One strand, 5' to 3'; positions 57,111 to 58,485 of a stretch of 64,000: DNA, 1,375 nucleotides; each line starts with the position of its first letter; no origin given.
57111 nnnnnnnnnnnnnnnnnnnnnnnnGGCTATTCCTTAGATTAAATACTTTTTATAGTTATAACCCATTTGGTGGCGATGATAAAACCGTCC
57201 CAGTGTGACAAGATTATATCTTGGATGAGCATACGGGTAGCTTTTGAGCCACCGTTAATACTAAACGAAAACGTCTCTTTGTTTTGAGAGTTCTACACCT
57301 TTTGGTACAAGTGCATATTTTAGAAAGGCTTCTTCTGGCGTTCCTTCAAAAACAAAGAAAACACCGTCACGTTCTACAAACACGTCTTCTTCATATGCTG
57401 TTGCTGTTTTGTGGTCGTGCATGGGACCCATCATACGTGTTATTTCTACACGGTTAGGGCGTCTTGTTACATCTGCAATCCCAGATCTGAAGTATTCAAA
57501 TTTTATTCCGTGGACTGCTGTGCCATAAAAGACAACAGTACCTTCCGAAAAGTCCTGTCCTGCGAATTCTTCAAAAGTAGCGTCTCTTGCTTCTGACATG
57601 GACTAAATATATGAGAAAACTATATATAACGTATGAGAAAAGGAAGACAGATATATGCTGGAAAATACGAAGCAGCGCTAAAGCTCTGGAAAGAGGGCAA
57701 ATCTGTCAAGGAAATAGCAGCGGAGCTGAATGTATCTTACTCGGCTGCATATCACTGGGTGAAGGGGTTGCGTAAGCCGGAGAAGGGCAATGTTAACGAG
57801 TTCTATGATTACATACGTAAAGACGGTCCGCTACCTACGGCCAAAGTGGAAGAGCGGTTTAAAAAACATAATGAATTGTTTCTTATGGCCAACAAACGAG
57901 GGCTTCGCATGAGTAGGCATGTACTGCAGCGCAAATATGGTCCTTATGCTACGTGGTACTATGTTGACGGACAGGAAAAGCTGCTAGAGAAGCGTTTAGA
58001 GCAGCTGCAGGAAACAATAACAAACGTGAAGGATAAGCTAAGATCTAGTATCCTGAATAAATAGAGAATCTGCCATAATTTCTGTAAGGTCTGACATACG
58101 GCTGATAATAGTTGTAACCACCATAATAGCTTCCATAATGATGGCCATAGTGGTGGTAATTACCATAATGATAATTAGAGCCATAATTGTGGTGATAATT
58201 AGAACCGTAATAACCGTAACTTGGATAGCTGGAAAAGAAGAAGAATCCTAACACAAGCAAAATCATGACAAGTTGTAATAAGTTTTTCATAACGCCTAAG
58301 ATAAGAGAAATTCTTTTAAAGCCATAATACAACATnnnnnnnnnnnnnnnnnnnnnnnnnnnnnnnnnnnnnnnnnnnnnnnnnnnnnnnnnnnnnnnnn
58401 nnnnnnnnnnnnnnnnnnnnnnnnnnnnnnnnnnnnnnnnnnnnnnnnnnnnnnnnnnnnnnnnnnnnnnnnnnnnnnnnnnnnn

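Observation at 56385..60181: Split and apparently degenerate 2-oxoacid:ferredoxin oxidoreductase cluster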

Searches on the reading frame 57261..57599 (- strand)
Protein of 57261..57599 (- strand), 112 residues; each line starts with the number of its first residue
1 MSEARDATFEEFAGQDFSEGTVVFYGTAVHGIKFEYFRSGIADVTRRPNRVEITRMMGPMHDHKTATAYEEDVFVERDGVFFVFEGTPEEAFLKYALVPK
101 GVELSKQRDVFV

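Call 5: search_protein_families(library=pfam, proteins=[window:57261-57599:-], max_evalue=0.01)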
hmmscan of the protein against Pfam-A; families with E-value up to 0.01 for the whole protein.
window:57261-57599:- (112 aa): 0 families

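Call 8: search_protein_families(library=ncbifam, proteins=[window:57261-57599:-], max_evalue=0.01)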
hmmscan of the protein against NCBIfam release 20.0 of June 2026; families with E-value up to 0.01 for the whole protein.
window:57261-57599:- (112 aa): 0 families

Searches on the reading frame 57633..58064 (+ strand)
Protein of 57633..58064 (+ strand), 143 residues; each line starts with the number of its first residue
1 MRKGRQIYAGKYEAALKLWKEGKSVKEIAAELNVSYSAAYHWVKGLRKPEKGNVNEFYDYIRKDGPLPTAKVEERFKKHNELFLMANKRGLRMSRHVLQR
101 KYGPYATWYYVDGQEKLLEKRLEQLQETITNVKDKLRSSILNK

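Call 5: search_protein_families(library=pfam, proteins=[window:57633-58064:+], max_evalue=0.01)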
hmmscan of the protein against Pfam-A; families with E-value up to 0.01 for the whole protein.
window:57633-58064:+ (143 aa): 11 families
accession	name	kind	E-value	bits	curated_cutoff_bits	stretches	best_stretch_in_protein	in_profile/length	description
PF13384.12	HTH_23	-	8.8e-08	32.2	24.6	1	15-45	10-40/50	Homeodomain-like domain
PF13518.12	HTH_28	-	1.8e-07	31.5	25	1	15-47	5-37/52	Helix-turn-helix domain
PF01527.26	HTH_Tnp_1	-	6.5e-05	23.5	24.1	1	14-48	14-49/75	Transposase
PF13551.12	HTH_29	-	0.00023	21.6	28.1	1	15-44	4-34/64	Winged helix-turn helix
PF14493.12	HTH_40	-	0.00032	21.4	27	1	12-40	2-30/89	Helix-turn-helix domain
PF13936.12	HTH_38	-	0.0016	18.6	27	1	15-37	13-35/44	Helix-turn-helix domain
PF08281.18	Sigma70_r4_2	-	0.0027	17.8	25.7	1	21-43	25-47/54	Sigma-70, region 4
PF10975.14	DUF2802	-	0.0033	18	33.5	0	9-35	30-56/68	Protein of unknown function (DUF2802)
PF00196.25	GerE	-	0.0033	17.5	23.5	1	16-35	11-30/57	Bacterial regulatory proteins, luxR family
PF10668.15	Phage_terminase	-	0.0049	17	22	1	14-42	11-42/67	Phage terminase small subunit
PF01381.28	HTH_3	-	0.0051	17.3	23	1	20-51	7-38/55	Helix-turn-helix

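Call 8: search_protein_families(library=ncbifam, proteins=[window:57633-58064:+], max_evalue=0.01)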
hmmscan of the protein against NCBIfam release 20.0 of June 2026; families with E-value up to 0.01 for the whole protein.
window:57633-58064:+ (143 aa): 4 families
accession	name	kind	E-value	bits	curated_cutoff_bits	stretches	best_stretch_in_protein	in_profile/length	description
NF033516.0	transpos_IS3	equivalog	0.001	18.4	160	1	13-103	5-83/369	IS3 family transposase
NF040595.1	HTH_Cbp1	equivalog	0.0019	18.1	140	1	14-39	7-32/135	CRISPR DNA repeat-binding protein Cbp1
NF033545.0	transpos_IS630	equivalog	0.0023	17.4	100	1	15-47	4-37/299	IS630 family transposase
NF002620.0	PRK02277.1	subfamily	0.0053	16.4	115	1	13-44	9-40/201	orotate phosphoribosyltransferase-like protein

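Call 92: search_solved_structures(query=window:57633-58064:+, max_evalue=1)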
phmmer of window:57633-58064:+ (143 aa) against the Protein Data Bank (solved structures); distinct sequences matched with E-value up to 1: 4.
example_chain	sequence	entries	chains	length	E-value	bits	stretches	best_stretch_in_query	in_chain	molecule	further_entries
2lvs_A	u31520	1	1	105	0.084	16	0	15-46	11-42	Putative uncharacterized protein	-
7dma_A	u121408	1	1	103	0.4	13.8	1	64-114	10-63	Flagellar motor switch protein FliM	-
2kpj_A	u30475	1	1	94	0.5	13.5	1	19-62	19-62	SOS-response transcriptional repressor, LexA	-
5i41_B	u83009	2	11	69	0.69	13.1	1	26-65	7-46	Chromosome-anchoring protein RacA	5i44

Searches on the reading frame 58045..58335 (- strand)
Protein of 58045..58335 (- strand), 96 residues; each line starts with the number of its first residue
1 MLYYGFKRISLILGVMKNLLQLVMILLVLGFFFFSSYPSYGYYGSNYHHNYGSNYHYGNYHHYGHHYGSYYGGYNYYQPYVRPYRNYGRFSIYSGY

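Call 5: search_protein_families(library=pfam, proteins=[window:58045-58335:-], max_evalue=0.01)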
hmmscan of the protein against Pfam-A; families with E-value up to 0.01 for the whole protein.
window:58045-58335:- (96 aa): 0 families

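Call 8: search_protein_families(library=ncbifam, proteins=[window:58045-58335:-], max_evalue=0.01)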
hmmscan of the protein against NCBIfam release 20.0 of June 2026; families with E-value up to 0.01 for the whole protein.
window:58045-58335:- (96 aa): 0 families
